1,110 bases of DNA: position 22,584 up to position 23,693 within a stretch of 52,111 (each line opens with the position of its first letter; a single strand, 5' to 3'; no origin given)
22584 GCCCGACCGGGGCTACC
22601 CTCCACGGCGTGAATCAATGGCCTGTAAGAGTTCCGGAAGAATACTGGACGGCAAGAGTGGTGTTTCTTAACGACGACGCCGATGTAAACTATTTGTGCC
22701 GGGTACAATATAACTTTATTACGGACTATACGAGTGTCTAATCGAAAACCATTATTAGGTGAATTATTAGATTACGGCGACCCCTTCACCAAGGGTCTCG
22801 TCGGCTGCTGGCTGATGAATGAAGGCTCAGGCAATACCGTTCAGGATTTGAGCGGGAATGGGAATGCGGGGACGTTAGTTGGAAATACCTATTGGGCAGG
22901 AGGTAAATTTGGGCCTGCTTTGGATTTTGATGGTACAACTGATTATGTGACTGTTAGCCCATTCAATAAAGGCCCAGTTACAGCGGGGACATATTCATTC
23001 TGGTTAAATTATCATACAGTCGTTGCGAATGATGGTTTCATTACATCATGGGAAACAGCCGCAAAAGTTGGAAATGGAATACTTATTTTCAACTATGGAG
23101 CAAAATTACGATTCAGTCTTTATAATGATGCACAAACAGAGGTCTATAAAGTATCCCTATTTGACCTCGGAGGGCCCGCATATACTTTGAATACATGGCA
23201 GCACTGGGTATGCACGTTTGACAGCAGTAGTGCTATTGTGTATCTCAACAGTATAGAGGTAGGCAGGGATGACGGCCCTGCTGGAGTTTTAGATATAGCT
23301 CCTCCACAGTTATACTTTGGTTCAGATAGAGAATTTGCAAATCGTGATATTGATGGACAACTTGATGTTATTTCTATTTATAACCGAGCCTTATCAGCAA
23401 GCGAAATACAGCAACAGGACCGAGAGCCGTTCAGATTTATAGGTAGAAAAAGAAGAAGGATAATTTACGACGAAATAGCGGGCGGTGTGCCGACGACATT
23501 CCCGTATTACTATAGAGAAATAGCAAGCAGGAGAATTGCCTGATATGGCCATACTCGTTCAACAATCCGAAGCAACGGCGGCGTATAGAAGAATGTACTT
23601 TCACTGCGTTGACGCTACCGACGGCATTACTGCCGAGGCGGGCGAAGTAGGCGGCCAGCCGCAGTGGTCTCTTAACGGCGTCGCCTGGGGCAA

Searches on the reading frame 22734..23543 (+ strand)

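Call 12: search_protein_families(library=pfam, proteins=[window:22734-23543:+], max_evalue=0.001)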
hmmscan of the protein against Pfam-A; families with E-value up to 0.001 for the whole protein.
window:22734-23543:+ (269 aa): 1 family
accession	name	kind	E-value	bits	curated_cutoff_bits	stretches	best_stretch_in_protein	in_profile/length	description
PF13385.13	Laminin_G_3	-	7.6e-21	75.3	27.6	1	66-226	1-151/151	Concanavalin A-like lectin/glucanases superfamily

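Call 28: search_protein_families(library=ncbifam, proteins=[window:22734-23543:+], max_evalue=0.01)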
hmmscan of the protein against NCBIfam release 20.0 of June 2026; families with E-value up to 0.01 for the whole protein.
window:22734-23543:+ (269 aa): 1 family
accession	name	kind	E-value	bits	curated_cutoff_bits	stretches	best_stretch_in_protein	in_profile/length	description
NF052521.1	TafC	equivalog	0.0061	15.7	410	1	56-227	188-358/373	TafC family fimbrial protein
